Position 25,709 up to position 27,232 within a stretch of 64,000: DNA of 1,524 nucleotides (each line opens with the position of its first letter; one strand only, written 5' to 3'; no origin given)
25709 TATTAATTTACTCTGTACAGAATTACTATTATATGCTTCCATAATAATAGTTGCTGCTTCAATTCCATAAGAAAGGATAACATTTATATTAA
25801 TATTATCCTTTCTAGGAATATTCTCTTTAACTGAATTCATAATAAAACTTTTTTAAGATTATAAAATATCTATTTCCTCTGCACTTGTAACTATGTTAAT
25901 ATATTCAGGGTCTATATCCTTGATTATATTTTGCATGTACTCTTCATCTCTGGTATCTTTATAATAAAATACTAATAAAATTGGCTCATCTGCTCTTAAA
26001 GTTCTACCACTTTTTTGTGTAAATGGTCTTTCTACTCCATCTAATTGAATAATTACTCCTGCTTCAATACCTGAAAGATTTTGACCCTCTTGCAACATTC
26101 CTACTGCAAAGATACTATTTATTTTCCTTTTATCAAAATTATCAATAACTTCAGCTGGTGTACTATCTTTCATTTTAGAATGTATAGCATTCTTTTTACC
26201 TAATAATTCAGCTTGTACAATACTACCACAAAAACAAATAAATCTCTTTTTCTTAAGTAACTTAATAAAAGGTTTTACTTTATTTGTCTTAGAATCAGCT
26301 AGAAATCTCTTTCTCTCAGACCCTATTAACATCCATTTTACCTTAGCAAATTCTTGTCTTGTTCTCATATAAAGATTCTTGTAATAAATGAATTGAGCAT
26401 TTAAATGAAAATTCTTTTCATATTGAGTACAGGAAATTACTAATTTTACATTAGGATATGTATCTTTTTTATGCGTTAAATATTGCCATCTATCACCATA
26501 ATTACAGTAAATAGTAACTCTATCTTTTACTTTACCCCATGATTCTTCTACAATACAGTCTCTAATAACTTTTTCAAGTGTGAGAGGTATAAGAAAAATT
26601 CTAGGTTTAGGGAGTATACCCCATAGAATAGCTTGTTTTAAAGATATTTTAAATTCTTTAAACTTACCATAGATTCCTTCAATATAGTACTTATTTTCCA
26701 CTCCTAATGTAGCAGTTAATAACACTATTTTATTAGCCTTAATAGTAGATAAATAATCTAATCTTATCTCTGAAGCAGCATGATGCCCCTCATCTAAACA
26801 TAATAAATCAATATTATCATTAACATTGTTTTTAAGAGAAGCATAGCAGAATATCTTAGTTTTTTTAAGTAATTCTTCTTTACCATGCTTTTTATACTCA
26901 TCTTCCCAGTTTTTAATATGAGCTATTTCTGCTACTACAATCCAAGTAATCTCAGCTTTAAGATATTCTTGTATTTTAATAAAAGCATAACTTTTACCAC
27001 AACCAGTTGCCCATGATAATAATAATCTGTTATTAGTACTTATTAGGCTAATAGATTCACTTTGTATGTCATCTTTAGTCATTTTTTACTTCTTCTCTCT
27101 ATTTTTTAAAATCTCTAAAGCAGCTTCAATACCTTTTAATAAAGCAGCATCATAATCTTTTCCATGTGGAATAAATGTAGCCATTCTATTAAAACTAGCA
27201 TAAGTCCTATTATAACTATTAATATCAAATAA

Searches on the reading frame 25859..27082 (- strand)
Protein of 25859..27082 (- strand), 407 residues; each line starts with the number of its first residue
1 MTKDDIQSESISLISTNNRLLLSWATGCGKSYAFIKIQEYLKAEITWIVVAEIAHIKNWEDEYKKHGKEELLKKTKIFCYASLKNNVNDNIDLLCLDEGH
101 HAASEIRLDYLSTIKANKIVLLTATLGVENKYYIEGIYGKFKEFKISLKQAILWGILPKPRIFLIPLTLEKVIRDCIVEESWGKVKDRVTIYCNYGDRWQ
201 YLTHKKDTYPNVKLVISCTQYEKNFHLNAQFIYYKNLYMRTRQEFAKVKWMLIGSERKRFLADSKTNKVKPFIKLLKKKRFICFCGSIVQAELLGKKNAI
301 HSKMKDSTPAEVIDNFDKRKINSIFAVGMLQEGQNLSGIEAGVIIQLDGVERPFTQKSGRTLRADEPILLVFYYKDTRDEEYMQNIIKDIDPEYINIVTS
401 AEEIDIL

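Call 10: search_protein_families(library=pfam, proteins=[window:25859-27082:-], max_evalue=0.001)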
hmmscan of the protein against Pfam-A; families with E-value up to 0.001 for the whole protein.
window:25859-27082:- (407 aa): 3 families
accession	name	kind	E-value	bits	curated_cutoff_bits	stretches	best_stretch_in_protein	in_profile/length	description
PF04851.21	ResIII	-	5.7e-09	36.5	22.5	1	15-126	21-162/164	Type III restriction enzyme, res subunit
PF00271.37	Helicase_C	-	2.1e-08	34.8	23.5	1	268-364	2-109/110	Helicase conserved C-terminal domain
PF00270.35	DEAD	-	2.5e-05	24.5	26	0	5-35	2-32/167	DEAD/DEAH box helicase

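Call 11: search_protein_families(library=phrogs, proteins=[window:25859-27082:-], max_evalue=0.001)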
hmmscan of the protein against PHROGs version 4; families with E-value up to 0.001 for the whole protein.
window:25859-27082:- (407 aa): 1 family
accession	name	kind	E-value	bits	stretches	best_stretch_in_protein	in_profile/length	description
phrog_16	-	DNA, RNA and nucleotide metabolism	1.2e-21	77.7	1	7-377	277-601/986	DNA helicase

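Call 23: find_related_loci(query=window:25859-27082:-, collection=viral_contigs, flank=10000)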
Query window:25859-27082:- (407 aa) in viral_contigs; peptide patterns used: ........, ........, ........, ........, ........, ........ (x = any residue, [..] = any of these).
20 stretches matched a pattern; 2 encode a relative of the query (tblastn E <= 1e-3); 2 distinct loci.
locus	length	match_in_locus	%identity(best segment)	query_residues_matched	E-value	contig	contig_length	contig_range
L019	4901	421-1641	100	1-407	0e+0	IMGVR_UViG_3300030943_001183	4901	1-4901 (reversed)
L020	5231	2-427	99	266-407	2e-91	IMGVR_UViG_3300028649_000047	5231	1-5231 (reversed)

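Call 26: search_dna_similar(query=window:25859-27082:-, collection=phages, mode=protein, max_rows=25)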
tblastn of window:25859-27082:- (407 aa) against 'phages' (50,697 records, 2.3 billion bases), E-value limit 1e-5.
Records with a match: 85; places in all: 85; records where one place covers at least 80% of the query: 85.
Best place of each record, by identity: <60% 85.
By first word of the organism name: Bacteroides 35; Flavobacterium 28; uncultured 16; IAS 2; Kolpuevirus 1; Dulem 1; Kehishuvirus 1; bajarodcaudo 1.
By host as written in the record: Bacteroides intestinalis DSM 108646 24; - 17; Flavobacterium psychrophilum 950106-1/1 12; Flavobacterium psychrophilum 020612-2/1 3; Flavobacterium psychrophilum strain FPS-D10 3; Bacteroides cellulosilyticus 2; Homo sapiens 2; Bacteroides thetaiotaomicron VPI-5484 2; and 16 more.
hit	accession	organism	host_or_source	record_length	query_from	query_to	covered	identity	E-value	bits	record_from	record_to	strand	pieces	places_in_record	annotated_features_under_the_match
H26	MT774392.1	uncultured phage cr128_1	human feces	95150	1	406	100%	45.4%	2e-106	350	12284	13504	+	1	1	putative HKD family nuclease | hypothetical protein (x2)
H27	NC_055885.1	uncultured phage cr128_1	human feces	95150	1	406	100%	45.4%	2e-106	350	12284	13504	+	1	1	putative HKD family nuclease | hypothetical protein (x2)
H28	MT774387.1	uncultured phage cr111_1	human feces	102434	1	406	100%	45.2%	3e-103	340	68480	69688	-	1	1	putative HKD family nuclease | hypothetical protein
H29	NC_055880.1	uncultured phage cr111_1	human feces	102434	1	406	100%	45.2%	3e-103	340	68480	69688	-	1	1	putative HKD family nuclease | hypothetical protein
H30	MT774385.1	uncultured phage cr108_1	human feces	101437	1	396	97%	44.1%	1e-87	296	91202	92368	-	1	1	putative HKD family nuclease | hypothetical protein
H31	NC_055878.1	uncultured phage cr108_1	human feces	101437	1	396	97%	44.1%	1e-87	296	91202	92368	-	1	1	putative HKD family nuclease | hypothetical protein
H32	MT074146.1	Bacteroides phage SJC03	Bacteroides thetaiotaomicron VPI-5494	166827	1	396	97%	36.1%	7e-62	221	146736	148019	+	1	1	hypothetical protein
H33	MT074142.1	Bacteroides phage DAC23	Bacteroides thetaiotaomicron VPI-5490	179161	1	396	97%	35.9%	1e-61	221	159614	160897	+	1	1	hypothetical protein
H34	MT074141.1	Bacteroides phage DAC22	Bacteroides thetaiotaomicron VPI-5489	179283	1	396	97%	35.9%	1e-61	221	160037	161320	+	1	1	hypothetical protein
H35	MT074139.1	Bacteroides phage DAC19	Bacteroides thetaiotaomicron VPI-5487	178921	1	396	97%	35.9%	2e-61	220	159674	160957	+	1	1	hypothetical protein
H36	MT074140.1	Bacteroides phage DAC20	Bacteroides thetaiotaomicron VPI-5488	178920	1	396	97%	35.9%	2e-61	220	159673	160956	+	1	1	hypothetical protein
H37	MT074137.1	Bacteroides phage DAC16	Bacteroides thetaiotaomicron VPI-5485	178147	1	396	97%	35.9%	4e-61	219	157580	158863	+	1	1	hypothetical protein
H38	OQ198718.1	Kolpuevirus sp. 'frurule'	Bacteroides cellulosilyticus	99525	1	406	100%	34.2%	7e-60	215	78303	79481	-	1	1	hypothetical protein | replisome organizer protein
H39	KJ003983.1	IAS virus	Homo sapiens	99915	1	384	94%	35.8%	2e-45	174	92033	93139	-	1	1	record has no annotation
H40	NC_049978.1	IAS virus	Homo sapiens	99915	1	384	94%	35.8%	2e-45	174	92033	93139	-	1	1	putative HKD family nuclease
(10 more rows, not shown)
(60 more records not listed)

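Call 27: get_annotated_region(hit=H26, flank=8000)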
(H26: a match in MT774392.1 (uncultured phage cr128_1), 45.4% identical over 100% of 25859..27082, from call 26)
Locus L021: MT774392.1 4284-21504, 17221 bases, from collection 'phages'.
description: Uncultured phage cr128_1, complete genome.
organism: uncultured phage cr128_1 (NCBI taxid 2772076)
taxonomy: Viruses; Duplodnaviria; Heunggongvirae; Uroviricota; Caudoviricetes; Crassvirales; Steigviridae; Asinivirinae; Mahlunavirus; Mahlunavirus rarus
host: -; source: human feces; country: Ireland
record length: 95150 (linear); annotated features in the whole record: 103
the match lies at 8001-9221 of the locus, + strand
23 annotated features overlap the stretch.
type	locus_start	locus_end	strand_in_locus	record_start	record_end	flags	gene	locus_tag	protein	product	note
CDS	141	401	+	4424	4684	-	-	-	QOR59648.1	hypothetical protein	gp_25371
CDS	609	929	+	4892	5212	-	-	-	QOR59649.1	hypothetical protein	gp_25372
CDS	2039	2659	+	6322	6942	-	-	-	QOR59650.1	hypothetical protein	gp_25373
tRNA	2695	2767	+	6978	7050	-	-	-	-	tRNA-Arg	-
tRNA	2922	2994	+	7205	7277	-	-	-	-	tRNA-Arg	-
CDS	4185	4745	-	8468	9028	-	-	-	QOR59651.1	hypothetical protein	gp_25376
CDS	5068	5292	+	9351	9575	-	-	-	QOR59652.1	hypothetical protein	gp_25377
CDS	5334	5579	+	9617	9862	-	-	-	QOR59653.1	hypothetical protein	gp_25378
CDS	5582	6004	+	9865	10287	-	-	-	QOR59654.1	hypothetical protein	gp_25379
CDS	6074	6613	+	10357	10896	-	-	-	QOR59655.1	hypothetical protein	gp_25380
CDS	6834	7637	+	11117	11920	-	-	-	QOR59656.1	SPFH domain/band 7 family protein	gp_25381; SPFH domain/Band 7 family [Cellulophaga phage phi17:2]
CDS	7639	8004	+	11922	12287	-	-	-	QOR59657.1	hypothetical protein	gp_25382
CDS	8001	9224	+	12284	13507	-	-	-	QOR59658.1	putative HKD family nuclease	gp_25383; putative HKD family nuclease [phiCrAss001]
CDS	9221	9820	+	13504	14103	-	-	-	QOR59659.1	hypothetical protein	gp_25384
CDS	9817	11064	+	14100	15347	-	-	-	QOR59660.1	replicative DNA helicase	gp_25385; Replicative DNA helicase [phiCrAss001]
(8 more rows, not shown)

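Call 28: get_annotated_region(hit=H28, flank=8000)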
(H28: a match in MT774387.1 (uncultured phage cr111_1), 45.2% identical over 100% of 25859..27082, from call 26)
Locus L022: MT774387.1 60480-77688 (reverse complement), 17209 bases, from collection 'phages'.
description: Uncultured phage cr111_1, complete genome.
organism: uncultured phage cr111_1 (NCBI taxid 2772071)
taxonomy: Viruses; Duplodnaviria; Heunggongvirae; Uroviricota; Caudoviricetes; Crassvirales; Steigviridae; Asinivirinae; Lahndsivirus; Lahndsivirus rarus
host: -; source: human feces; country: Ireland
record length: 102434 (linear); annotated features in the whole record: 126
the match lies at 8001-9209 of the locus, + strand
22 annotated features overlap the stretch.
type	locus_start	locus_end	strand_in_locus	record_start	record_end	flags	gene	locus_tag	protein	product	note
CDS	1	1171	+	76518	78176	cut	-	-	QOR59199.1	hypothetical protein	gp_23308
CDS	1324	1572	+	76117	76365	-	-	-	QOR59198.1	hypothetical protein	gp_23307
CDS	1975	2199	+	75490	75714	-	-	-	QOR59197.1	hypothetical protein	gp_23306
CDS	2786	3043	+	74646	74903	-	-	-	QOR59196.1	hypothetical protein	gp_23305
CDS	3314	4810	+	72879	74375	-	-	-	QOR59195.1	putative nicotinate phosphoribosyltransferase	gp_23304; putative nicotinate phosphoribosyltransferase [Bacillus phage BPS13]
CDS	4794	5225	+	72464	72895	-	-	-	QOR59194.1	hypothetical protein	gp_23303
CDS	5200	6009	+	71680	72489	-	-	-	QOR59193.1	putative ribose-phosphate pyrophosphokinase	gp_23302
CDS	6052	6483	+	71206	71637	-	-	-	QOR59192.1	hypothetical protein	gp_23301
CDS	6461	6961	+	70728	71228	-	-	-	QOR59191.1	hypothetical protein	gp_23300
CDS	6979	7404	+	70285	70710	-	-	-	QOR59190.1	hypothetical protein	gp_23299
CDS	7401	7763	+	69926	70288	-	-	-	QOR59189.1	hypothetical protein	gp_23298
CDS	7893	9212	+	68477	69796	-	-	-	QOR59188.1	putative HKD family nuclease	gp_23297; putative HKD family nuclease [phiCrAss001]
CDS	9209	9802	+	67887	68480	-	-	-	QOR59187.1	hypothetical protein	gp_23296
CDS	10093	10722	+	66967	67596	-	-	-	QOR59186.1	endonuclease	gp_23295; intron endonuclease, GIY-YIG intron endonuclease domain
CDS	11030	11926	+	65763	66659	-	-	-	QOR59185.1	replicative DNA helicase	gp_23294; Replicative DNA helicase [phiCrAss001]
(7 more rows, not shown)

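Call 29: get_annotated_region(hit=H30, flank=8000)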
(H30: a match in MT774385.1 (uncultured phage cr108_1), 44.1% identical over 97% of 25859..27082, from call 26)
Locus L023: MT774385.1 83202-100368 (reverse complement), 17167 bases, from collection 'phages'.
description: Uncultured phage cr108_1, complete genome.
organism: uncultured phage cr108_1 (NCBI taxid 2772069)
taxonomy: Viruses; Duplodnaviria; Heunggongvirae; Uroviricota; Caudoviricetes; Crassvirales; Steigviridae; Asinivirinae; Pipoluvirus; Pipoluvirus rarus
host: -; source: human feces; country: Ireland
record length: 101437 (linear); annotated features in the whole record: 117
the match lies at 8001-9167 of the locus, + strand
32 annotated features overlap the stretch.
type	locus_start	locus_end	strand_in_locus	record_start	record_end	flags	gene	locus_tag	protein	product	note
CDS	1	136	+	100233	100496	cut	-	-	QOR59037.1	hypothetical protein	gp_22660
CDS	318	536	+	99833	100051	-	-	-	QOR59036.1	hypothetical protein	gp_22659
CDS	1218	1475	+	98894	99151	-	-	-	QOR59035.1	hypothetical protein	gp_22658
CDS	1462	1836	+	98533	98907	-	-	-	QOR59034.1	hypothetical protein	gp_22657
CDS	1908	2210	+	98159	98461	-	-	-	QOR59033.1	hypothetical protein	gp_22656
CDS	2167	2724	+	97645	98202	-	-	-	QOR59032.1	hypothetical protein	gp_22655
tRNA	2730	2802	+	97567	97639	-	-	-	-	tRNA-Arg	-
CDS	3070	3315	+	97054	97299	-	-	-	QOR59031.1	hypothetical protein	gp_22653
CDS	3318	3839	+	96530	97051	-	-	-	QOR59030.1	hypothetical protein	gp_22652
CDS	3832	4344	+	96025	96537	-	-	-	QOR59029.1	putative serine/threonine phosphatase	gp_22651; putative serine/threonine phosphatase [Salmonella phage 7-11]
CDS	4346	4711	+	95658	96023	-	-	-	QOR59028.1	hypothetical protein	gp_22650; VOG6091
CDS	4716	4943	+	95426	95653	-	-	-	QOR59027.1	hypothetical protein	gp_22649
tRNA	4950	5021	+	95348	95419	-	-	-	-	tRNA-Gln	-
CDS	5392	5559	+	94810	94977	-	-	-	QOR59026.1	hypothetical protein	gp_22647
CDS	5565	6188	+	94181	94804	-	-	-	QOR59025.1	hypothetical protein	gp_22646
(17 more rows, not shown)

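Call 38: find_homologous_proteins(query=window:25859-27082:-, max_evalue=1e-20)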
Query window:25859-27082:- (407 aa): 807 proteins with E <= 1e-20 among 4242 candidates; the best 120 are listed.
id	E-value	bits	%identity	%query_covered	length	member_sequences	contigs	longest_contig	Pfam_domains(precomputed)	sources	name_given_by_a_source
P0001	1.6e-270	915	100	100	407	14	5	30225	PF00270.36,PF00271.38,PF04851.22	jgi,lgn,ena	-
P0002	1.4e-213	727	76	100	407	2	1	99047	PF00271.38,PF04851.22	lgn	-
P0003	5.1e-182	623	68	100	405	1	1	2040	PF00270.36,PF00271.38,PF04851.22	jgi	-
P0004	7.8e-182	623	67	100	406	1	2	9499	PF00270.36,PF00271.38,PF04851.22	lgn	-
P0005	9.5e-181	619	66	100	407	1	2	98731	PF00271.38,PF04851.22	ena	-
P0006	1.1e-178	612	65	100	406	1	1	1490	PF00270.36,PF00271.38,PF04851.22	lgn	-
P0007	1.7e-178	612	66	100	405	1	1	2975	PF00270.36,PF00271.38,PF04851.22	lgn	-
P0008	2.7e-177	608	67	100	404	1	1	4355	PF00271.38,PF04851.22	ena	-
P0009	1.8e-176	605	65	100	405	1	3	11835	PF00270.36,PF00271.38,PF04851.22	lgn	-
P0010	4.8e-176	604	65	100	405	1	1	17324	PF00270.36,PF00271.38,PF04851.22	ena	-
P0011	8.0e-176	603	65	100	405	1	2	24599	PF00270.36,PF00271.38,PF04851.22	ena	-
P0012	3.4e-175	601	64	100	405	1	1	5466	PF00270.36,PF00271.38,PF04851.22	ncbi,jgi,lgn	jgi:superfamily II DNA or RNA helicase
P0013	7.2e-172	590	63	100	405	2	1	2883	PF00271.38,PF04851.22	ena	-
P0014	1.5e-169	582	63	99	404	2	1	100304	PF00270.36,PF00271.38,PF04851.22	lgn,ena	-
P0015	2.0e-167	575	63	99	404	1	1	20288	PF00271.38,PF04851.22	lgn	-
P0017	2.7e-139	483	55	98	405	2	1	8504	PF00270.36,PF00271.38,PF04851.22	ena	-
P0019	4.1e-125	436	50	100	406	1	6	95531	PF00270.36,PF00176.30,PF00271.38,PF04851.22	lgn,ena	-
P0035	2.8e-123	430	52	97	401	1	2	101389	PF00270.36,PF00271.38,PF04851.22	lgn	-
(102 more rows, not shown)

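Call 39: find_encoding_contigs(protein=P0002, flank=10000, max_places=3)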
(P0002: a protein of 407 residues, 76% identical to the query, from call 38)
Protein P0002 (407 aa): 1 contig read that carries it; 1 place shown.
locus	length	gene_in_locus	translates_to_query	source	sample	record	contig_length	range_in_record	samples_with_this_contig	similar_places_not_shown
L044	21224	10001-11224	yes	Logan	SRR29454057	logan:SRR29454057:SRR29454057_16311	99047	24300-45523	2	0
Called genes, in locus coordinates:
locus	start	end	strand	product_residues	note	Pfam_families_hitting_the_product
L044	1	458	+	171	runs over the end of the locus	-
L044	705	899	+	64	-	-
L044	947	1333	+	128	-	-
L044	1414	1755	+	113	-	-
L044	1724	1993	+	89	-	-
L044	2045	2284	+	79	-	-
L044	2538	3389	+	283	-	PF01145:Band_7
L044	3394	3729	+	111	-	-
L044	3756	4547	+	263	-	-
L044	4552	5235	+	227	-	PF00092:VWA (weak)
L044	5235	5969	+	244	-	PF13672:PP2C_2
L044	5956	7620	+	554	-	PF01163:RIO1 (weak), PF00069:Pkinase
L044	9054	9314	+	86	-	-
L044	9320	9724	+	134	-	PF09424:YqeY (faint)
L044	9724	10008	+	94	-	-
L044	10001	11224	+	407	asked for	PF04851:ResIII (weak), PF00271:Helicase_C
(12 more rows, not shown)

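Call 40: find_encoding_contigs(protein=P0005, flank=10000, max_places=3)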
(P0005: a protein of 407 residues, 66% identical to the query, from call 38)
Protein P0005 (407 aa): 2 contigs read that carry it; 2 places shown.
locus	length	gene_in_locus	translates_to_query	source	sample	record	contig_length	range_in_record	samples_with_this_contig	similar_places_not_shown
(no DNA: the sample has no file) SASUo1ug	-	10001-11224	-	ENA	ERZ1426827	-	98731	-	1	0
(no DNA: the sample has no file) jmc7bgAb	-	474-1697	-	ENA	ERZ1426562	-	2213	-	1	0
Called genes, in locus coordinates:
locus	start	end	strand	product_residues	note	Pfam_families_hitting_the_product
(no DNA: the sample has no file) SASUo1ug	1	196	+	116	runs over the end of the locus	-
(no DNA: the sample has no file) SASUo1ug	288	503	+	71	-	-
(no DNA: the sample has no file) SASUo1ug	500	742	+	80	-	-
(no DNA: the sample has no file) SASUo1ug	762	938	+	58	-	-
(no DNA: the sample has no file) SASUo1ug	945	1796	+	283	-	-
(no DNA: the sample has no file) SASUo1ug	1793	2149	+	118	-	-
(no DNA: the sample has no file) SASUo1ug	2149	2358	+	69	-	-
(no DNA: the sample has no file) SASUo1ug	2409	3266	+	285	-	PF01145:Band_7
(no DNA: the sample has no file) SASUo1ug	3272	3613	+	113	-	-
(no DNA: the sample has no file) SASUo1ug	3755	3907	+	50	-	-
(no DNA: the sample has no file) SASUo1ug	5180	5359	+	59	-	-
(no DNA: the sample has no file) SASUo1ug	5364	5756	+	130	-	-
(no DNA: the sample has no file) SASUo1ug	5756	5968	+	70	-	-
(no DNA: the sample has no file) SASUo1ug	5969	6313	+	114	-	-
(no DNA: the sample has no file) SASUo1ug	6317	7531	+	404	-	PF00709:Adenylsucc_synt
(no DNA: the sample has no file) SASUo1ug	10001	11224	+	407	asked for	PF04851:ResIII (weak), PF00271:Helicase_C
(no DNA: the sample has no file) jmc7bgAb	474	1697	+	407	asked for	PF04851:ResIII (weak), PF00271:Helicase_C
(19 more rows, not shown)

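Call 41: find_encoding_contigs(protein=P0014, flank=10000, max_places=3)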
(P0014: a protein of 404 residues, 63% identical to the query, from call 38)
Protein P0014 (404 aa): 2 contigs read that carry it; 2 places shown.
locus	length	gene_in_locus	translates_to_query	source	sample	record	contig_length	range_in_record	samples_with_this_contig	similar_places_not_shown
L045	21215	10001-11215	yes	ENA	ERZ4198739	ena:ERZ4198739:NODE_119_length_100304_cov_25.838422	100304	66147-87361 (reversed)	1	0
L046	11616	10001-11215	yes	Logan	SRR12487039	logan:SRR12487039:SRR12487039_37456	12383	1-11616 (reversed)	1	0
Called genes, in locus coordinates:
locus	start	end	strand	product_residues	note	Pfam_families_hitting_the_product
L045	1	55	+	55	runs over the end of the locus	-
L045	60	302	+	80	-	-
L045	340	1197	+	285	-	PF01145:Band_7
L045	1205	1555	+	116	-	-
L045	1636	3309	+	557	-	PF00069:Pkinase (faint)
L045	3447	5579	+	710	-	PF26675:DUF8224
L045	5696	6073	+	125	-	-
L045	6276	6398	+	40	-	-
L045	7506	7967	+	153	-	PF13392:HNH_3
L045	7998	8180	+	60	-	-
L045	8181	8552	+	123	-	-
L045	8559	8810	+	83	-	-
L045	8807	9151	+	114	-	-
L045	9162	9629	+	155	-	PF01832:Glucosaminidase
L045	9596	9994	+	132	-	PF09424:YqeY (faint)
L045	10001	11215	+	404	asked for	PF00270:DEAD (faint), PF04851:ResIII (weak), PF00271:Helicase_C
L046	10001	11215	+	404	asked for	PF00270:DEAD (faint), PF04851:ResIII (weak), PF00271:Helicase_C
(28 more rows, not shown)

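Call 42: find_encoding_contigs(protein=P0011, flank=10000, max_places=3)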
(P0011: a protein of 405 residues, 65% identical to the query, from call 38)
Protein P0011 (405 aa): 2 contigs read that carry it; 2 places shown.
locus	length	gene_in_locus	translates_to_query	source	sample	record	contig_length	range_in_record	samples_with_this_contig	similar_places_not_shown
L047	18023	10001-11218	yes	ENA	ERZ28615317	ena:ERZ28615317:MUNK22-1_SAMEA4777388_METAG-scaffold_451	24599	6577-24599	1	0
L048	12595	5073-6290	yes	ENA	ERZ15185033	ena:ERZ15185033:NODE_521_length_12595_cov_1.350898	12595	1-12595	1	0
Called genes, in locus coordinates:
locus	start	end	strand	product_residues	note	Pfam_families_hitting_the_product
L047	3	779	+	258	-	PF01145:Band_7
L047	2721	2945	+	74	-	-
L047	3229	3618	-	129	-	-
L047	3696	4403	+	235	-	-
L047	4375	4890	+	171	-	PF00293:NUDIX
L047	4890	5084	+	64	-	-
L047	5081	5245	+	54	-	-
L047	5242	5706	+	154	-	-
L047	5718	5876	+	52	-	-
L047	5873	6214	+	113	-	-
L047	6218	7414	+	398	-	PF00709:Adenylsucc_synt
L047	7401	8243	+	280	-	-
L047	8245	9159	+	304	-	-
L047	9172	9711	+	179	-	PF01832:Glucosaminidase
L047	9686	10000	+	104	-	PF09424:YqeY (faint)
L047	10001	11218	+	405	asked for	PF00270:DEAD (faint), PF04851:ResIII (weak), PF00271:Helicase_C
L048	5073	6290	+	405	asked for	PF00270:DEAD (faint), PF04851:ResIII (weak), PF00271:Helicase_C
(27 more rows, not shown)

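Call 51: find_encoding_contigs(protein=P0010, flank=10000, max_places=2)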
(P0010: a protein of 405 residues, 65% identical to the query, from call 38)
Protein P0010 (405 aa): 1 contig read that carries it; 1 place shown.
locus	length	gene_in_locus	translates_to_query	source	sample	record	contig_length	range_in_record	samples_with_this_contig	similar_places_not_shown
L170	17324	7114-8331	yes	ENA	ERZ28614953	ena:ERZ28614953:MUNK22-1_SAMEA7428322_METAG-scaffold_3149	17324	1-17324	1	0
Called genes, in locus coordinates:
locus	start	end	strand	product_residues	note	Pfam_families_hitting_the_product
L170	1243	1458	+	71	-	-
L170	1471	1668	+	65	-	-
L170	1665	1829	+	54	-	-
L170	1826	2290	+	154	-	-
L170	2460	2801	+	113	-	-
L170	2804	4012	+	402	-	PF00709:Adenylsucc_synt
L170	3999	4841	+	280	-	-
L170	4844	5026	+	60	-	-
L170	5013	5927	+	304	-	-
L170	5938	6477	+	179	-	PF01832:Glucosaminidase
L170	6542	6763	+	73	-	-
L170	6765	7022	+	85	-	-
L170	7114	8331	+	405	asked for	PF00270:DEAD (faint), PF04851:ResIII (weak), PF00271:Helicase_C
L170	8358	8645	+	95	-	-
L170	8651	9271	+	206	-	-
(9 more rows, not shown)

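Call 52: find_encoding_contigs(protein=P0015, flank=10000, max_places=2)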
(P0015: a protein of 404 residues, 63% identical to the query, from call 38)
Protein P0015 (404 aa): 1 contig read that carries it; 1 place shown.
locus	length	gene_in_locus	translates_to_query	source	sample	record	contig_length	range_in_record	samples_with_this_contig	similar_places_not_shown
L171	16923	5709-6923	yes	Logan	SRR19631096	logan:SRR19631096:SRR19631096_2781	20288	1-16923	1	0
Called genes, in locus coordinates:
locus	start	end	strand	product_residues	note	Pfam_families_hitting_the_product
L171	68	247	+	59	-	-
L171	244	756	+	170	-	PF00293:NUDIX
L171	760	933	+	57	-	-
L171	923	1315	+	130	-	-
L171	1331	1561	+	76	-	-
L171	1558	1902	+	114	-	-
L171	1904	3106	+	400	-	PF00709:Adenylsucc_synt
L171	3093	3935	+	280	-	-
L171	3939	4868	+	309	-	-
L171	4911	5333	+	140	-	PF01832:Glucosaminidase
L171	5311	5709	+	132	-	-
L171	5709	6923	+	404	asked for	PF04851:ResIII (weak), PF00271:Helicase_C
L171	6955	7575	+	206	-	-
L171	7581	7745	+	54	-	-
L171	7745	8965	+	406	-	-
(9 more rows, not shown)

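Call 53: find_encoding_contigs(protein=P0017, flank=10000, max_places=2)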
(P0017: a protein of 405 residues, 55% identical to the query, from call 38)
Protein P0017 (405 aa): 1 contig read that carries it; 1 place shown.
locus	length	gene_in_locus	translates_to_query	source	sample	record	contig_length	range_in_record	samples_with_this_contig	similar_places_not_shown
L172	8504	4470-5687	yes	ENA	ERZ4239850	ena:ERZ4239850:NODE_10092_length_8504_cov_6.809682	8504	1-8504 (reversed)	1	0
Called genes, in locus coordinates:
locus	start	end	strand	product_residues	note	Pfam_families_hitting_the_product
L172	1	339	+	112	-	?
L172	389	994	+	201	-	PF01832:Glucosaminidase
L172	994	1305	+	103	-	-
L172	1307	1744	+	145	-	-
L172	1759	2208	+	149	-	-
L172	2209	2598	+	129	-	-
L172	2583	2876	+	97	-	-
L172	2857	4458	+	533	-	PF20720:nSTAND3 (faint), PF00004:AAA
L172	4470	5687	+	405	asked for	PF00270:DEAD (faint), PF04851:ResIII (weak), PF00271:Helicase_C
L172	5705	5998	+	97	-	-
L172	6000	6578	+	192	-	-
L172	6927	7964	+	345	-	-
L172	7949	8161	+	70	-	-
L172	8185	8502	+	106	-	?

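Call 54: find_encoding_contigs(protein=P0019, flank=10000, max_places=2)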
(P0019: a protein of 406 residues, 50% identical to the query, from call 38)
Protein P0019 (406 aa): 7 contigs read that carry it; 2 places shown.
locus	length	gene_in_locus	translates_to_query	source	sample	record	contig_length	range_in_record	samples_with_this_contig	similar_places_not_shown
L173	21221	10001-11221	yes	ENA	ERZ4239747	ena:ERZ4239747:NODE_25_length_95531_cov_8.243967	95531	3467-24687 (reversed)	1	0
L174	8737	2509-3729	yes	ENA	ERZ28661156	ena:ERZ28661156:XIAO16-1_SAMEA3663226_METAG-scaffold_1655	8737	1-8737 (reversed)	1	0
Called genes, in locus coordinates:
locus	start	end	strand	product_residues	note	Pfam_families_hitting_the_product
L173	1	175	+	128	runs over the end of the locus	-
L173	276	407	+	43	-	-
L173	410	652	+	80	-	-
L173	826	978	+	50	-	-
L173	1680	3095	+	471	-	PF05731:TROVE, PF25045:vWA_Ro60 (faint)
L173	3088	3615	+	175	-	-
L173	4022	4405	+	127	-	-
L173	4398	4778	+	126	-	-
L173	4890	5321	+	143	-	-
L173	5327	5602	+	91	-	-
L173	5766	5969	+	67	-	-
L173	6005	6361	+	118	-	-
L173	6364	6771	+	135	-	-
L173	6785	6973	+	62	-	-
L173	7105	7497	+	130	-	-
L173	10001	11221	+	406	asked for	PF00270:DEAD (faint), PF04851:ResIII (weak), PF00176:SNF2-rel_dom (faint), PF00271:Helicase_C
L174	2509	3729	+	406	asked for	PF00270:DEAD (faint), PF04851:ResIII (weak), PF00176:SNF2-rel_dom (faint), PF00271:Helicase_C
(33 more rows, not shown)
